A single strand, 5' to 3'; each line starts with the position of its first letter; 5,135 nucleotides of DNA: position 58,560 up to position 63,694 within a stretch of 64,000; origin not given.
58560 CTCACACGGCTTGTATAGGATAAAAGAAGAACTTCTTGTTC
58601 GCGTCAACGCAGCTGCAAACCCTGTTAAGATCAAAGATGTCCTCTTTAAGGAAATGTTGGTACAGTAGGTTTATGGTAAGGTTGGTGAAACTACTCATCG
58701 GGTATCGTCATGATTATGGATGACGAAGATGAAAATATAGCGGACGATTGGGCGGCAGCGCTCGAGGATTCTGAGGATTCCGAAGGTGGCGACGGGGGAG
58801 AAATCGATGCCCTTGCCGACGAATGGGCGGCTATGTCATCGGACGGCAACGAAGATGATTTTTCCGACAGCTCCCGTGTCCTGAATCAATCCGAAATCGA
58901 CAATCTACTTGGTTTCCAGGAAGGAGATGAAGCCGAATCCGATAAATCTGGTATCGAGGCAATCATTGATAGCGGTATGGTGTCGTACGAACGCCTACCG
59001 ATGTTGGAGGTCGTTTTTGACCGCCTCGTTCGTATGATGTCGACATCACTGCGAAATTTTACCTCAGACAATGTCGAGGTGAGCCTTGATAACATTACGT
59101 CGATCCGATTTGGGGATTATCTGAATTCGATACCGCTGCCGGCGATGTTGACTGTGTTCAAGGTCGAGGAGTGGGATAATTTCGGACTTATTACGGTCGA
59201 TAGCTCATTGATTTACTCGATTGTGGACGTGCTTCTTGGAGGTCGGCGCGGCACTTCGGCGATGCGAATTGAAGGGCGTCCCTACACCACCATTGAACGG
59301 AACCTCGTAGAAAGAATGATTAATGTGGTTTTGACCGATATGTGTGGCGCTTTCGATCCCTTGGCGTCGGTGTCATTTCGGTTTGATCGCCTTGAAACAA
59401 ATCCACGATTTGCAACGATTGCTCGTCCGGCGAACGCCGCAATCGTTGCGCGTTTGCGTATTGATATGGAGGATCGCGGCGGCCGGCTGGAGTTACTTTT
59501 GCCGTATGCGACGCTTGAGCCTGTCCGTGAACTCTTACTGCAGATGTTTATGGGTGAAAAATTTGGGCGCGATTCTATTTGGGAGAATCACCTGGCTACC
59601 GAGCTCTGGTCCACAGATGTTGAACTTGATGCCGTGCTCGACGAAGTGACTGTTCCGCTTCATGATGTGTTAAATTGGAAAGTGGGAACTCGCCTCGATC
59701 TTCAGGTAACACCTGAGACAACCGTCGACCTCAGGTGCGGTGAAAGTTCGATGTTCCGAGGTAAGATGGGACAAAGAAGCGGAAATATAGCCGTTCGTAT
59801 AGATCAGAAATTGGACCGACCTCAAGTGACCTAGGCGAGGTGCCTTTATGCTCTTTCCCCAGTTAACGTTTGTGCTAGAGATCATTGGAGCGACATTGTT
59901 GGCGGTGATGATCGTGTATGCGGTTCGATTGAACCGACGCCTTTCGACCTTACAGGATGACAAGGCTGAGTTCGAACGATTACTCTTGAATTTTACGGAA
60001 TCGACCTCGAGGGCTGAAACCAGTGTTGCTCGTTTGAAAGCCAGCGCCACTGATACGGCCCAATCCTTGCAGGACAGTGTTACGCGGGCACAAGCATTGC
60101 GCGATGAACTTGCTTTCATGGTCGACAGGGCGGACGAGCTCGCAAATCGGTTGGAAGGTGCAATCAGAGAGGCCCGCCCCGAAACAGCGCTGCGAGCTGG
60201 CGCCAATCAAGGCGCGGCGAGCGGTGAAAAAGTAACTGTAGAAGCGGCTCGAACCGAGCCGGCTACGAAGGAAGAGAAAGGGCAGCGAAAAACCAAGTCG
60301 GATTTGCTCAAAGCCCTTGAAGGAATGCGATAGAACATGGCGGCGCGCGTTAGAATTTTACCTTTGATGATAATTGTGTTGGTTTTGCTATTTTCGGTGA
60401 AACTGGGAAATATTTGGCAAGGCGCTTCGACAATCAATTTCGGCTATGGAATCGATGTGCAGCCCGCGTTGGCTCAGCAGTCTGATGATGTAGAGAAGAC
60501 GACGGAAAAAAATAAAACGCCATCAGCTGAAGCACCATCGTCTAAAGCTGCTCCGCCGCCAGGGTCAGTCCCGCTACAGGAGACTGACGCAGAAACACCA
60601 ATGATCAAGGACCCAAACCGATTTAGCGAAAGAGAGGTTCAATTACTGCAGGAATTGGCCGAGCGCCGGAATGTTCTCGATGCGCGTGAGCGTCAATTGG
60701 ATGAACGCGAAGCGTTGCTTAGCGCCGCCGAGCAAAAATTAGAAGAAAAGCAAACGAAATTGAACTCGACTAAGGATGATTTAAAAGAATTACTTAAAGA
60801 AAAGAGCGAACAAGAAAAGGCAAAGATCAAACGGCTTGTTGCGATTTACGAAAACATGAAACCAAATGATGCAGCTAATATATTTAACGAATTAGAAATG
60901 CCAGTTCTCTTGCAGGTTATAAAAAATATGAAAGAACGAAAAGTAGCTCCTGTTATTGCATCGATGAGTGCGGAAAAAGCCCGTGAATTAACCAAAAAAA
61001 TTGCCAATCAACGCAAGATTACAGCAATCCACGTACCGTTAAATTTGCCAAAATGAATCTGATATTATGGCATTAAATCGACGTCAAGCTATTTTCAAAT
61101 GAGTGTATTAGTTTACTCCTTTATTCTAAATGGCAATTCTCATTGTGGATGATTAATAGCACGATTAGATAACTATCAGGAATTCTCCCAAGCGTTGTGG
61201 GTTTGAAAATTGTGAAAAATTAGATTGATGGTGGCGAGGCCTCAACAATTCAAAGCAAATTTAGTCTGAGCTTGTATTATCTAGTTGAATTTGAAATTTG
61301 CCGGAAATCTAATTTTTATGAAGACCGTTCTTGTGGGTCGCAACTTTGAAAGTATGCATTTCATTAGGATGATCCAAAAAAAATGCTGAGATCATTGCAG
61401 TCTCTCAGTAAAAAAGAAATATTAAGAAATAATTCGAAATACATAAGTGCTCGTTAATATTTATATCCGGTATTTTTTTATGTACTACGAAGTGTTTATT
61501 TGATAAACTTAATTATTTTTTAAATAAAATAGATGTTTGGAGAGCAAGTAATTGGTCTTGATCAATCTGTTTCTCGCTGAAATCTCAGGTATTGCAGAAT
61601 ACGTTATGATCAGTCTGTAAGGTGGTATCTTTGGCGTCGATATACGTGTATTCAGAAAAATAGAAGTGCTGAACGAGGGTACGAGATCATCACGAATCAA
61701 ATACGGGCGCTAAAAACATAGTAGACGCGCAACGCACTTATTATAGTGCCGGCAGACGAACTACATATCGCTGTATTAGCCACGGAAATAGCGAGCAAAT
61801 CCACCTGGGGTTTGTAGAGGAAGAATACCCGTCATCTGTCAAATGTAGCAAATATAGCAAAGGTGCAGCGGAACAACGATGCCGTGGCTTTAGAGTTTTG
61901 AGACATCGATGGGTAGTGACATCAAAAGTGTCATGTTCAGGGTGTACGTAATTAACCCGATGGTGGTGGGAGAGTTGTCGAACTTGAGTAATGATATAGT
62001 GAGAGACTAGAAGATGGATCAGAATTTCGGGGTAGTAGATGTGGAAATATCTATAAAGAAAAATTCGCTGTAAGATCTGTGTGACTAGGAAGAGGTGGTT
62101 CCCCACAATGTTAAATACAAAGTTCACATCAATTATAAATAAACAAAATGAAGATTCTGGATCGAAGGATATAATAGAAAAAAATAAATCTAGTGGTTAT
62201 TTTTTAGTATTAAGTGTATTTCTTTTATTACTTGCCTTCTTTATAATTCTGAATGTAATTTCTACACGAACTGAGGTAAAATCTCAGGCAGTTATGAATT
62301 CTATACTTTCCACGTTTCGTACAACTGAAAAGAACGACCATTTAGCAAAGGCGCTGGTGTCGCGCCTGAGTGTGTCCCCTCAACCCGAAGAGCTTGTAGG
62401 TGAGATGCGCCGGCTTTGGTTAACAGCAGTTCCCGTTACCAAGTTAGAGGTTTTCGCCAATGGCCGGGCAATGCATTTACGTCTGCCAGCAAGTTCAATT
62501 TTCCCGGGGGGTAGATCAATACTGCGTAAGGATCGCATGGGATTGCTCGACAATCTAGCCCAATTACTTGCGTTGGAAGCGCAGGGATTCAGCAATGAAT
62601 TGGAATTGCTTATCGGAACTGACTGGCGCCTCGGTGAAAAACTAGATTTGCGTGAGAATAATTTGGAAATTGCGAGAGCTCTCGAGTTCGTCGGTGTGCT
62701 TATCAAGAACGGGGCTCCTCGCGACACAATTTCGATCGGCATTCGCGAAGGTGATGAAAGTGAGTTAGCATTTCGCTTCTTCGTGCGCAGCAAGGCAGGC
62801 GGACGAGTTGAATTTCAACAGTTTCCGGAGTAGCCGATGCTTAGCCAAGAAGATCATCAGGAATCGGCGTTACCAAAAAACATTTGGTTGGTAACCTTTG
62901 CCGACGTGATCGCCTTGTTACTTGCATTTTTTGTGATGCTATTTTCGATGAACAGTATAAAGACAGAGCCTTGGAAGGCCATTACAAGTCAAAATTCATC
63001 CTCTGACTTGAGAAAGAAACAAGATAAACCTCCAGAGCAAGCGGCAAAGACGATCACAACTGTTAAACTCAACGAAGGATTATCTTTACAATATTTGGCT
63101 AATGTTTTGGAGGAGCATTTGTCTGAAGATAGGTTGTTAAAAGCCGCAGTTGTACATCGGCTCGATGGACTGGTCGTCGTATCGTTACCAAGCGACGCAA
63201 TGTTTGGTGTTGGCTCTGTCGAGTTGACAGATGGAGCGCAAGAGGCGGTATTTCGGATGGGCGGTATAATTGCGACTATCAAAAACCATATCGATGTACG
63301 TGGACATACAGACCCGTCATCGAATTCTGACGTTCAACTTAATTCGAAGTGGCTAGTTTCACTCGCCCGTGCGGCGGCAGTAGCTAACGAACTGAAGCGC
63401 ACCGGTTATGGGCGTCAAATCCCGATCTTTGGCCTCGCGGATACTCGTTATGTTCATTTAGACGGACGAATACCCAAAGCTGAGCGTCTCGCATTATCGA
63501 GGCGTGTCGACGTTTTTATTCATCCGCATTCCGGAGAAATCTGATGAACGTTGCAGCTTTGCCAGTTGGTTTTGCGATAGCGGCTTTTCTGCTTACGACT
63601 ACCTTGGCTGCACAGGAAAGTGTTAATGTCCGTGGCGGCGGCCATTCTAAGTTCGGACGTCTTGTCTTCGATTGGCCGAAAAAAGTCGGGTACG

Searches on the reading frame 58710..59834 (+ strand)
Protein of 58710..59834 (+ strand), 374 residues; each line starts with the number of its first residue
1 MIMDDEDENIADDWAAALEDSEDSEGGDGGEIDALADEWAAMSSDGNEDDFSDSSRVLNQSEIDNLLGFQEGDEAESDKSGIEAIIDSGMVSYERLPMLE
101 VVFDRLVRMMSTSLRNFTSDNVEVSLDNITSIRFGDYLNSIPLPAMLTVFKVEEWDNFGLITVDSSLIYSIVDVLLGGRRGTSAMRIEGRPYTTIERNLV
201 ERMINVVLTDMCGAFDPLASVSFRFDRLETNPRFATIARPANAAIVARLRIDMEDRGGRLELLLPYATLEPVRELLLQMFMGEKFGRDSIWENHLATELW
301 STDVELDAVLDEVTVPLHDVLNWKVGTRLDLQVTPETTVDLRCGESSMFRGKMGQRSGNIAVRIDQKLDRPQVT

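Call 58: search_protein_families(library=pfam, proteins=[window:58710-59834:+])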
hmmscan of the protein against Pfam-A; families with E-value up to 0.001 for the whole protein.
window:58710-59834:+ (374 aa): 2 families
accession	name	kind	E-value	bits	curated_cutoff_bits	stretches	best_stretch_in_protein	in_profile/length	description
PF02154.20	FliM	-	6e-65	219.2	27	1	88-276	6-192/192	Flagellar motor switch protein FliM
PF01052.25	FliMN_C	-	2.1e-18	66.5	23.8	1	298-368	2-72/73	Type III flagellar switch regulator (C-ring) FliN C-term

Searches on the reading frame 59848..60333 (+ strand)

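Call 58: search_protein_families(library=pfam, proteins=[window:59848-60333:+])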
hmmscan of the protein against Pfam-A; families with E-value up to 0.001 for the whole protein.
window:59848-60333:+ (161 aa): 1 family
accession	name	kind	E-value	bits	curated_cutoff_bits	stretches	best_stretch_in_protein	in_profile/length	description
PF20072.4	DUF6468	-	1.7e-20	73.4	26.9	1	35-110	1-76/76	Domain of unknown function (DUF6468)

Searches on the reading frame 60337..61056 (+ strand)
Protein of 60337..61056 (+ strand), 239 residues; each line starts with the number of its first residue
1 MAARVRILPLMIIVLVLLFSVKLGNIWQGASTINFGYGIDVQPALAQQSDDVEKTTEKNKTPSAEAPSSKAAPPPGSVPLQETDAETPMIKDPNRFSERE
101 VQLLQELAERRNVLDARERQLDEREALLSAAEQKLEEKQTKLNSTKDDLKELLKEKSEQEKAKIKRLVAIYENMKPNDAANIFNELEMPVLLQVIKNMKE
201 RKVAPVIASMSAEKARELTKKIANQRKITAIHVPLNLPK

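Call 58: search_protein_families(library=pfam, proteins=[window:60337-61056:+])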
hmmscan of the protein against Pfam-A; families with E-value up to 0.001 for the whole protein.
window:60337-61056:+ (239 aa): 1 family
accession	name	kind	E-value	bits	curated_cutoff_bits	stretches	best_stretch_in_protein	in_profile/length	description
PF03448.22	MgtE_N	-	5.3e-06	27.3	25.9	1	163-222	14-73/102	MgtE intracellular N domain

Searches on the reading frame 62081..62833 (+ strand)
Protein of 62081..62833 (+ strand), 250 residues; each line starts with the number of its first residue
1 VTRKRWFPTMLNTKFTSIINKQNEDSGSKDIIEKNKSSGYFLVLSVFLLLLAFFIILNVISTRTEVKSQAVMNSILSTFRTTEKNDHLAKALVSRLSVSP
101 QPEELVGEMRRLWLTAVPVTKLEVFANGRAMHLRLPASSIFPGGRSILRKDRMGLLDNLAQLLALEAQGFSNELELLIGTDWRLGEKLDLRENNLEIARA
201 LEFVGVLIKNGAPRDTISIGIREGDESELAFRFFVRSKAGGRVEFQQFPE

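Call 58: search_protein_families(library=pfam, proteins=[window:62081-62833:+])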
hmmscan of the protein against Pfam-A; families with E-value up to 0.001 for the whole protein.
window:62081-62833:+ (250 aa): 1 family
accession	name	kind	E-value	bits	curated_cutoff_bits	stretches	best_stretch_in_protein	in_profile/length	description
PF13677.11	MotB_plug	-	0.00099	19.1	24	0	49-78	28-57/58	Membrane MotB of proton-channel complex MotA/MotB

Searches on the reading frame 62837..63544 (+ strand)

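Call 58: search_protein_families(library=pfam, proteins=[window:62837-63544:+])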
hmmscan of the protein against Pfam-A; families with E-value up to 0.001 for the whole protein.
window:62837-63544:+ (235 aa): 2 families
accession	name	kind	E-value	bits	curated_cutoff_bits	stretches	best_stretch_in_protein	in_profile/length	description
PF13677.11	MotB_plug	-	1e-12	47.9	24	1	9-50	11-51/58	Membrane MotB of proton-channel complex MotA/MotB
PF00691.25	OmpA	-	1.3e-05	25.8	27.2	1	122-190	1-68/98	OmpA family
